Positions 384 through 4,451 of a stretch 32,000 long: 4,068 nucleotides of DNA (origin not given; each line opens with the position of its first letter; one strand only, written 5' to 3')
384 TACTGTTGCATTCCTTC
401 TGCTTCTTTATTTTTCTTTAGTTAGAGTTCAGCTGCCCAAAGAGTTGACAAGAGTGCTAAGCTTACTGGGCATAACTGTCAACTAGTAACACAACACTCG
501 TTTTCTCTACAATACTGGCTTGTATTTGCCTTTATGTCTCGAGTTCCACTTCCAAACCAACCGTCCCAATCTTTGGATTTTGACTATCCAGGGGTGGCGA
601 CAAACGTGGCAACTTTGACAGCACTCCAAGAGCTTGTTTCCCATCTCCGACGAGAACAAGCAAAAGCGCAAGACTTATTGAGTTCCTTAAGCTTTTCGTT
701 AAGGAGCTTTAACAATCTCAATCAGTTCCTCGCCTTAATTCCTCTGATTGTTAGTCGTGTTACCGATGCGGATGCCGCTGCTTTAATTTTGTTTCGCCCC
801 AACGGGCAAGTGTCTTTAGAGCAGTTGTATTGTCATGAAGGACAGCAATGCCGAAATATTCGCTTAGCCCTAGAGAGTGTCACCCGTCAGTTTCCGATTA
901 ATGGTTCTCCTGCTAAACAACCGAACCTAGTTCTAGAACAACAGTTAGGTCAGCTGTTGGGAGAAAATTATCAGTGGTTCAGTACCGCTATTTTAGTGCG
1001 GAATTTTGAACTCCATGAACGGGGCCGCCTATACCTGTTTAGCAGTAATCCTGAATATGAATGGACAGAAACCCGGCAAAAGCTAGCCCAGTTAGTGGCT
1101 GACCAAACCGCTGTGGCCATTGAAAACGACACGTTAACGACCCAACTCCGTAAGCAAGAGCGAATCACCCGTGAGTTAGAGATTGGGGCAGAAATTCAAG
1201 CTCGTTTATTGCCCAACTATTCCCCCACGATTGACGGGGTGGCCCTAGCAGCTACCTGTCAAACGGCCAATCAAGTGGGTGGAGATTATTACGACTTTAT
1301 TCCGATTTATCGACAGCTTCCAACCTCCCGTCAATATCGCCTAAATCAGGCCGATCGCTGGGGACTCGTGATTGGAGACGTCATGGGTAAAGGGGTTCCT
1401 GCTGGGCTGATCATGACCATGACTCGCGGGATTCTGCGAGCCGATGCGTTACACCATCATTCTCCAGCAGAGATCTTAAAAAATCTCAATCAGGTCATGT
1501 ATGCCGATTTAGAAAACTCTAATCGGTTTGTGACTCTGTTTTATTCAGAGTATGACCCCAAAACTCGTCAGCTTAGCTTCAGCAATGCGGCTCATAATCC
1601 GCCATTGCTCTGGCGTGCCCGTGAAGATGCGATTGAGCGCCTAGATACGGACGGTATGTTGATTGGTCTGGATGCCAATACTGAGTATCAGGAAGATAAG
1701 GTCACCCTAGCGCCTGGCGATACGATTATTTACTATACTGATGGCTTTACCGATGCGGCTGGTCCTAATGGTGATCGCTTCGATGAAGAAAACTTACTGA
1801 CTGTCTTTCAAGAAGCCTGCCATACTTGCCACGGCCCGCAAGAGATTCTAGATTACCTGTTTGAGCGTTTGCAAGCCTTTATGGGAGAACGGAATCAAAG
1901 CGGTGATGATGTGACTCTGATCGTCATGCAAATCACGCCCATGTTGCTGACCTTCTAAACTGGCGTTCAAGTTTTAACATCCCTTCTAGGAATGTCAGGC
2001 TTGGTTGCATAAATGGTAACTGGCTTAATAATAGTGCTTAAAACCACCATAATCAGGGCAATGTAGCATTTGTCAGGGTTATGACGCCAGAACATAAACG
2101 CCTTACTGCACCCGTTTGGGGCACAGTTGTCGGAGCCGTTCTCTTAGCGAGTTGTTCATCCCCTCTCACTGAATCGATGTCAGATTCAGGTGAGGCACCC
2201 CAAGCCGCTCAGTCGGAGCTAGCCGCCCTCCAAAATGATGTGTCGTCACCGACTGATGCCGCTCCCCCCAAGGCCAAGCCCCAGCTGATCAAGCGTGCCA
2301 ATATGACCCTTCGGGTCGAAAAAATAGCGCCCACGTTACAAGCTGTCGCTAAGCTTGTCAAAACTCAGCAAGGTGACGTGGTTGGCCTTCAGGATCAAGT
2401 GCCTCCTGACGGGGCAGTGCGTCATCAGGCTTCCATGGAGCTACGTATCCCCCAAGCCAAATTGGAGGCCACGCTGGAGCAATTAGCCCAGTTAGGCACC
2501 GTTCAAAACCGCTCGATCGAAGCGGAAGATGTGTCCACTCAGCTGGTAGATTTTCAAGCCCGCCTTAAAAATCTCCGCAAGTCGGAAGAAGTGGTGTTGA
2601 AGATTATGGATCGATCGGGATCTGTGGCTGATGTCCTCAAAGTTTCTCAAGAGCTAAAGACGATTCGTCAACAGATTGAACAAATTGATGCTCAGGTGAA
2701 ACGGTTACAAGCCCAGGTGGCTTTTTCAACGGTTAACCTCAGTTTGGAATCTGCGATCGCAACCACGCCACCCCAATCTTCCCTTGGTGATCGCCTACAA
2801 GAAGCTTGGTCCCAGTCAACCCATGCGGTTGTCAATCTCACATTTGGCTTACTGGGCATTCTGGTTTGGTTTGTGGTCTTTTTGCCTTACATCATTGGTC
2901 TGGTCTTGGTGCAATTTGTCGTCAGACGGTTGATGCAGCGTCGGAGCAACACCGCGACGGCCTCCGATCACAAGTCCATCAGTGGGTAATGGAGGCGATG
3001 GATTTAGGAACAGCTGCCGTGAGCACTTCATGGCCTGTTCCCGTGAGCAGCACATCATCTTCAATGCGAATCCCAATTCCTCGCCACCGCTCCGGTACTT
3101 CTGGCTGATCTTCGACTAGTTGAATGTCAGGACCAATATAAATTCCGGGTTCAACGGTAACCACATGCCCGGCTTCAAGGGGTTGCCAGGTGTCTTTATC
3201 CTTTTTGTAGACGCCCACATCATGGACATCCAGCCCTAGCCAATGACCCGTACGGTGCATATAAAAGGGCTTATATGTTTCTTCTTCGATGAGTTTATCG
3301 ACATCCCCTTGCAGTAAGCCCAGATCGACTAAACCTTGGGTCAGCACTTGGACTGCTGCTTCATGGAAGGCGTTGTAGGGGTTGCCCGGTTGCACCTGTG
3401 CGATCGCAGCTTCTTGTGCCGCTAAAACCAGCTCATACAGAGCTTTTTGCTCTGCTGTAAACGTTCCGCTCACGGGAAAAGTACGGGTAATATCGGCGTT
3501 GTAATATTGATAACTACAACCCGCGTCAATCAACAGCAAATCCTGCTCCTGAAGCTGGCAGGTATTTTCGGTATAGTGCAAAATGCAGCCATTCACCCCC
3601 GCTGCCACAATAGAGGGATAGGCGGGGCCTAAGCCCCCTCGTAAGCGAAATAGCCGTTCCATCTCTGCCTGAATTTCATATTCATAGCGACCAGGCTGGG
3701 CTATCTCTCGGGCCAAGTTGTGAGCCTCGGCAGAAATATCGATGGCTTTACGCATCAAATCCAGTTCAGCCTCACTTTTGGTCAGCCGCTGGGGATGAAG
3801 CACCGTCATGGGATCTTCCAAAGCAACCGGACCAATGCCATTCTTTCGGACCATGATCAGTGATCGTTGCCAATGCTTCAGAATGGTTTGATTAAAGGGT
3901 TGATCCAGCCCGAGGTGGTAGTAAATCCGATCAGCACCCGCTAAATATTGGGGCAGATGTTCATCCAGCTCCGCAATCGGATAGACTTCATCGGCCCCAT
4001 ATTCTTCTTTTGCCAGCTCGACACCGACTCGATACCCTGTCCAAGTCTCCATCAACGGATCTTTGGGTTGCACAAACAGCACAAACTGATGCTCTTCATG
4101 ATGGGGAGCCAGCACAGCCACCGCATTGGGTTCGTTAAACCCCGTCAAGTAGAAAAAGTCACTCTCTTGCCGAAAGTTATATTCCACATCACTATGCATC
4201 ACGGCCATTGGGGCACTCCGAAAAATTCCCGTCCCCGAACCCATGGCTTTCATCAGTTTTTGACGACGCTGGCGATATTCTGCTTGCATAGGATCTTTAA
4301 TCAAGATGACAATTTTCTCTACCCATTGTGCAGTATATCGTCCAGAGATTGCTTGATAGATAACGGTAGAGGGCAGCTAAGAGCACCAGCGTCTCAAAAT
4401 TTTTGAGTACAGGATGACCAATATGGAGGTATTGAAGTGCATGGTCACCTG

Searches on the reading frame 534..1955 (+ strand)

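Call 44: search_protein_families(library=pfam, proteins=[window:534-1955:+], max_evalue=0.0001)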
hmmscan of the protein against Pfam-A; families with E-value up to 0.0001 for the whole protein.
window:534-1955:+ (474 aa): 1 family
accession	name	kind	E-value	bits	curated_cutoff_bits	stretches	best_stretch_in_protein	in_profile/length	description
PF07228.17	SpoIIE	-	1.4e-58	198.5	25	1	273-467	2-191/192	Stage II sporulation protein E (SpoIIE)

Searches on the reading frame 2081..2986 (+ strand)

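Call 44: search_protein_families(library=pfam, proteins=[window:2081-2986:+], max_evalue=0.0001)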
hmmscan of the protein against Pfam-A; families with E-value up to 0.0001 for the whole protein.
window:2081-2986:+ (302 aa): 1 family
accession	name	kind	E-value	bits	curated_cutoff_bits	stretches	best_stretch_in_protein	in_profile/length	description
PF14257.11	DUF4349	-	5.9e-58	196.2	27.7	1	68-281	2-211/213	Domain of unknown function (DUF4349)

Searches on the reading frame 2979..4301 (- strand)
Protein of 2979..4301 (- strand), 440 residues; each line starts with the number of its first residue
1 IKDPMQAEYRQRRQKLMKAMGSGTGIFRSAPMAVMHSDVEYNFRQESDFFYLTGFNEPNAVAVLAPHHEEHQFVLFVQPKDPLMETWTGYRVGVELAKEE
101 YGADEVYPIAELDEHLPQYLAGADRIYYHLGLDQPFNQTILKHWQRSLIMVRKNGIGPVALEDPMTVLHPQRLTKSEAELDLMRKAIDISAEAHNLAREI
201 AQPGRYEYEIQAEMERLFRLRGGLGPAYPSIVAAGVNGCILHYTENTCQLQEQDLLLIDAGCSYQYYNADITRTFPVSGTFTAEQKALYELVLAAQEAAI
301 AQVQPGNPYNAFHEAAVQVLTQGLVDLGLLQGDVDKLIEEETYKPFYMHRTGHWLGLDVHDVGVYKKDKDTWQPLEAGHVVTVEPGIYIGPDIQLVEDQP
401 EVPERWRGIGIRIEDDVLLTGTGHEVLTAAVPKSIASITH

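Call 44: search_protein_families(library=pfam, proteins=[window:2979-4301:-], max_evalue=0.0001)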
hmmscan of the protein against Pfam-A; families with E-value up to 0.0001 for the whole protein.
window:2979-4301:- (440 aa): 2 families
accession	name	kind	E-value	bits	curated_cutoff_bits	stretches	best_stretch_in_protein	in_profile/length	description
PF00557.29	Peptidase_M24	-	1.4e-64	218.2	23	1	182-420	2-207/208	Metallopeptidase family M24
PF05195.22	AMP_N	-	1.5e-41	141.4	24.6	1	9-127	1-121/121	Aminopeptidase P, N-terminal domain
